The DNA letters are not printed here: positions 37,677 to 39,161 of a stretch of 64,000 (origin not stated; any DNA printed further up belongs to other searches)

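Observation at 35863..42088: Sugar ABC uptake operon with embedded SDR dehydrogenase and an unassigned 394-aa enzyme, with no adjacent regulator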

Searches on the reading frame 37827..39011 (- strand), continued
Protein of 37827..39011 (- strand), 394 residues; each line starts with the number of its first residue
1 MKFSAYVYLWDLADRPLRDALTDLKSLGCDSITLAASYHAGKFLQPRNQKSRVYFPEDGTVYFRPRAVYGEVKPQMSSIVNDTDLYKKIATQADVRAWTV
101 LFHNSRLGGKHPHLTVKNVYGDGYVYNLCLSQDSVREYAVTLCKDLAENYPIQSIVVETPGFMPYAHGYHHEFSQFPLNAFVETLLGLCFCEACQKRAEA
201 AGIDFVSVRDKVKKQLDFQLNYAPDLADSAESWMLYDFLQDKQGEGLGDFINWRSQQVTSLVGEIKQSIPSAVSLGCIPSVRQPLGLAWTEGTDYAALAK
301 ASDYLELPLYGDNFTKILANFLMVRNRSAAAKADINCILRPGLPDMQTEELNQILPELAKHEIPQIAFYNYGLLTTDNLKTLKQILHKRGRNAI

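Call 17: predict_structure(alignment_id=A1)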
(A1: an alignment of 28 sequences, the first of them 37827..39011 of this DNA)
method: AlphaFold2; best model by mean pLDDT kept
length: 394 residues; sequences in the alignment: 28
mean_pLDDT: 88.6   pTM: 0.91
mean pLDDT of the five models: 88.6, 87.8, 87.6, 87.6, 86.2
residues with pLDDT >= 90: 240; 70-90: 134; 50-70: 18; < 50: 2
segments of 3 or more residues with pLDDT < 50: none
pLDDT, mean of each block of 10 residues (from residue 1): 94 90 94 90 81 79 95 92 93 96 86 94 90 96 98 91 70 68 87 96 94 89 76 77 80 91 98 95 70 86 95 93 89 92 92 95 94 93 88 49
secondary structure, 60 per line:
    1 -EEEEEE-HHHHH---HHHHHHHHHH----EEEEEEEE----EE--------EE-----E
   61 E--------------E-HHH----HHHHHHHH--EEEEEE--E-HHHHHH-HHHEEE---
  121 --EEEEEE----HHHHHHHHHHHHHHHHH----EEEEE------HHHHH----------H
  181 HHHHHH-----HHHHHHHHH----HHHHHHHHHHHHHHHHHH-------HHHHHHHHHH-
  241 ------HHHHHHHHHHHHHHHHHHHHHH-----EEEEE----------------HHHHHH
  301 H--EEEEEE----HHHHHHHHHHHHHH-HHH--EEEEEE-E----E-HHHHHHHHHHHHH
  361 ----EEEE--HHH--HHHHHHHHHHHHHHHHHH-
elements in order: E2-7 H9-13 H17-26 E31-38 H85-92 E95-100 H105-110 E115-117 E123-128 H133-149 E154-158 H165-169 H180-186 H192-200 H205-222 H230-239 H247-268 E274-278 H295-301 E304-309 H314-327 E334-339 H348-360 E365-368 H376-393

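Call 21: fold_search(model_id=the predicted structure, library=pdb)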
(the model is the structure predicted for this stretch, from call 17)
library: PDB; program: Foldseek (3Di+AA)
matches with E <= 10: 1788; with E <= 0.001: 46
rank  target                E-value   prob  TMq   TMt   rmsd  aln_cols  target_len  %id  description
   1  4p7o_A                2.5e-11  1.00  0.59  0.66   6.0       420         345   12  Structure of Escherichia coli PgaB C-terminal domain, P1 crystal form (released 2014-07-02)
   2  4p7q                  2.5e-11  1.00  0.59  0.64   5.5       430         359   12  Structure of Escherichia coli PgaB C-terminal domain in complex with N-acetylglucosamine (released 2014-07-02)
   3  4p7o_B                3.1e-11  1.00  0.58  0.65   6.0       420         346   12  Structure of Escherichia coli PgaB C-terminal domain, P1 crystal form (released 2014-07-02)
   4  4p7n                  7.1e-11  1.00  0.59  0.63   5.8       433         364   11  Structure of Escherichia coli PgaB C-terminal domain in complex with glucosamine (released 2014-07-02)
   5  4p7l                  1.1e-10  1.00  0.58  0.63   6.3       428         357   12  Structure of Escherichia coli PgaB C-terminal domain, P212121 crystal form (released 2014-07-02)
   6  4f9j_A                3.3e-10  1.00  0.57  0.39   5.8       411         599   13  Structure of Escherichia coli PgaB 42-655 in complex with iron (released 2012-07-25)
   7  5oq2_A                3.5e-10  1.00  0.58  0.63   5.1       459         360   14  Se-SAD structure of the functional region of Cwp19 from Clostridium difficile (released 2017-11-01)
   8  4f9d_A                3.5e-10  1.00  0.54  0.38   5.8       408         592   13  Structure of Escherichia coli PgaB 42-655 in complex with nickel (released 2012-07-25)
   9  6au1_A                6.2e-10  1.00  0.53  0.58   7.6       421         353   12  Structure of the PgaB (BpsB) glycoside hydrolase domain from Bordetella bronchiseptica (released 2018-04-18)
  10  6s00_A                8.6e-08  1.00  0.48  0.39   7.4       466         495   10  Crystal structure of an inverting family GH156 exosialidase from uncultured bacterium pG7 in complex with N-acetylneur (released 2019-11-06)
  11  6s04_B                3.3e-07  1.00  0.49  0.40   9.3       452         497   11  Crystal structure of an inverting family GH156 exosialidase from uncultured bacterium pG7 in complex with N-glycolylne (released 2019-11-06)
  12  5xb7_D                2.1e-06  1.00  0.53  0.32   9.6       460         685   10  GH42 alpha-L-arabinopyranosidase from Bifidobacterium animalis subsp. lactis Bl-04 (released 2017-11-01)
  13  4wiw_D                2.6e-06  1.00  0.45  0.50   7.3       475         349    9  Crystal structure of C-terminal domain of putative chitinase from Desulfitobacterium hafniense DCB-2 (released 2014-10-08)
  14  4wiw_A                3.1e-06  1.00  0.45  0.50   7.0       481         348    9  Crystal structure of C-terminal domain of putative chitinase from Desulfitobacterium hafniense DCB-2 (released 2014-10-08)
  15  5xb7_B                4.2e-06  1.00  0.48  0.30  10.4       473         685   10  GH42 alpha-L-arabinopyranosidase from Bifidobacterium animalis subsp. lactis Bl-04 (released 2017-11-01)
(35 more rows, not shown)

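Call 38: search_protein_families(library=pfam, proteins=[L055:264-2033:-, L025:2859-3770:-, L017:13794-14627:-, L035:1556-2620:+, L035:3792-4982:+, L076:5872-6726:+, L076:6704-7516:+, L065:5408-6670:+, L043:4600-5682:-, L038:5974-6918:+], max_evalue=0.0001)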
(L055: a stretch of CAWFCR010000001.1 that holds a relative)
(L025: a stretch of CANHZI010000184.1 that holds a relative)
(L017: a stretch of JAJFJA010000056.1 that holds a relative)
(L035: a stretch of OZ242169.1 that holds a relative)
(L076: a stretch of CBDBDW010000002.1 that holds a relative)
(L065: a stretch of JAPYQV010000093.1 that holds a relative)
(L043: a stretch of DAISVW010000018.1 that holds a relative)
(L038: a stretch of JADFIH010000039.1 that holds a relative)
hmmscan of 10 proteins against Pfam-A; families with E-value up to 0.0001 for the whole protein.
L055:264-2033:- (589 aa): 5 families
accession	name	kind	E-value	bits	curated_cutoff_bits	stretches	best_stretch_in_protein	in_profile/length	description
PF13738.12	Pyr_redox_3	-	4.5e-23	82.4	30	1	167-377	1-212/305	Pyridine nucleotide-disulphide oxidoreductase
PF07992.20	Pyr_redox_2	-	1.1e-17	64.8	26.1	1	166-390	3-200/291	Pyridine nucleotide-disulphide oxidoreductase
PF00743.25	FMO-like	-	4.9e-16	58.7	22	1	221-365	69-220/532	Flavin-binding monooxygenase-like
PF13450.12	NAD_binding_8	-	2.9e-05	24.7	21.9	0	168-204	1-37/68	NAD(P)-binding Rossmann-like domain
PF02254.24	TrkA_N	-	3.3e-05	24.6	23.8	0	167-213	2-48/116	TrkA-N domain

L025:2859-3770:- (303 aa): 2 families
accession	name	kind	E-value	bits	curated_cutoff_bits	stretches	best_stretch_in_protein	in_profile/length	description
PF03466.25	LysR_substrate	-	5.1e-28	98.3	28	1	104-299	8-207/209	LysR substrate binding domain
PF00126.33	HTH_1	-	9.8e-21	73.9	26.6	1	17-76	1-60/60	Bacterial regulatory helix-turn-helix protein, lysR family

L017:13794-14627:- (277 aa): 2 families
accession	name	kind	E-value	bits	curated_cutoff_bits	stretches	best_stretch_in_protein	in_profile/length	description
PF00669.25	Flagellin_N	-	2.5e-15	57.2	26.6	1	11-144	3-138/139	Bacterial flagellin N-terminal helical region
PF00700.27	Flagellin_C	-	1.5e-07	32.1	23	1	192-276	2-86/86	Bacterial flagellin C-terminal helical region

L035:1556-2620:+ (354 aa): 1 family
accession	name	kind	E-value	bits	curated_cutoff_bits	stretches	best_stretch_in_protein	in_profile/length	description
PF00248.27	Aldo_ket_red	-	4.8e-42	144.5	24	1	24-333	2-286/291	Aldo/keto reductase family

L035:3792-4982:+ (396 aa): 2 families
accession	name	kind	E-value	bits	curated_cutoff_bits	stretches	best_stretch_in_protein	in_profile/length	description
PF20629.2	GD_AH_C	-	8.5e-81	271.3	26.8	1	138-382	2-238/242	D-galactarate/Altronate dehydratase, C-terminal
PF04295.18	GD_AH_second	-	2.6e-29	102.5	27.3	1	3-123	1-131/136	D-galactarate dehydratase/Altronate hydrolase, second domain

L076:5872-6726:+ (284 aa): 1 family
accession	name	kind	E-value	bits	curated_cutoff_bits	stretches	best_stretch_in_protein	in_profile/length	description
PF01557.24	FAA_hydrolase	-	1.8e-70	237.4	23.9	1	73-277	2-213/214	Fumarylacetoacetate (FAA) hydrolase C-terminal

L076:6704-7516:+ (270 aa): 3 families
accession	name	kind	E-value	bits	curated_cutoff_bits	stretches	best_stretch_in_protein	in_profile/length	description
PF01614.24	IclR_C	-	6.2e-17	62.1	24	1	103-263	12-173/174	Bacterial transcriptional regulator IclR C-terminal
PF09339.16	HTH_IclR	-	6.5e-10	39.1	22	1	25-74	1-50/52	IclR helix-turn-helix domain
PF01047.28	MarR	-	1.8e-05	24.9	24.6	1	32-79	8-54/59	MarR family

L065:5408-6670:+ (420 aa): 0 families

L043:4600-5682:- (360 aa): 0 families

L038:5974-6918:+ (314 aa): 0 families

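Call 39: search_protein_representatives(alignment_id=A1)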
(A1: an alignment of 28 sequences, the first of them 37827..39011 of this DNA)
Query: 28 sequences, 393 profile positions. Proteins with E-value up to 0.001 (for the whole library): 2227; up to 1e-10: 1594; up to 1e-30: 734. The best 150 are listed.
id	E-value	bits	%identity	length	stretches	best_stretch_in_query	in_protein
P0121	5.5e-167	572.0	-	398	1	2-391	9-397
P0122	2.0e-153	527.3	-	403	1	1-390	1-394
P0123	7.5e-150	515.6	-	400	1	3-390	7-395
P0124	8.4e-150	515.4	-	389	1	2-390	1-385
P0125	6.2e-144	496.1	-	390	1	3-386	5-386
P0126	3.3e-143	493.7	-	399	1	3-391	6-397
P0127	5.8e-139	479.7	-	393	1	2-390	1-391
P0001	2.8e-138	477.4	-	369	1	2-320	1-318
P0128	1.7e-136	471.6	-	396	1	2-391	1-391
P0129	2.4e-136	471.1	-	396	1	3-390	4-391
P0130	1.1e-125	436.0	-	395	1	2-390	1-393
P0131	1.3e-124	432.5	-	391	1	3-389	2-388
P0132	2.6e-122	424.9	-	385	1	2-384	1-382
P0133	1.0e-120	419.6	-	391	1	1-388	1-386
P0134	6.5e-119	413.7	-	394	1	2-391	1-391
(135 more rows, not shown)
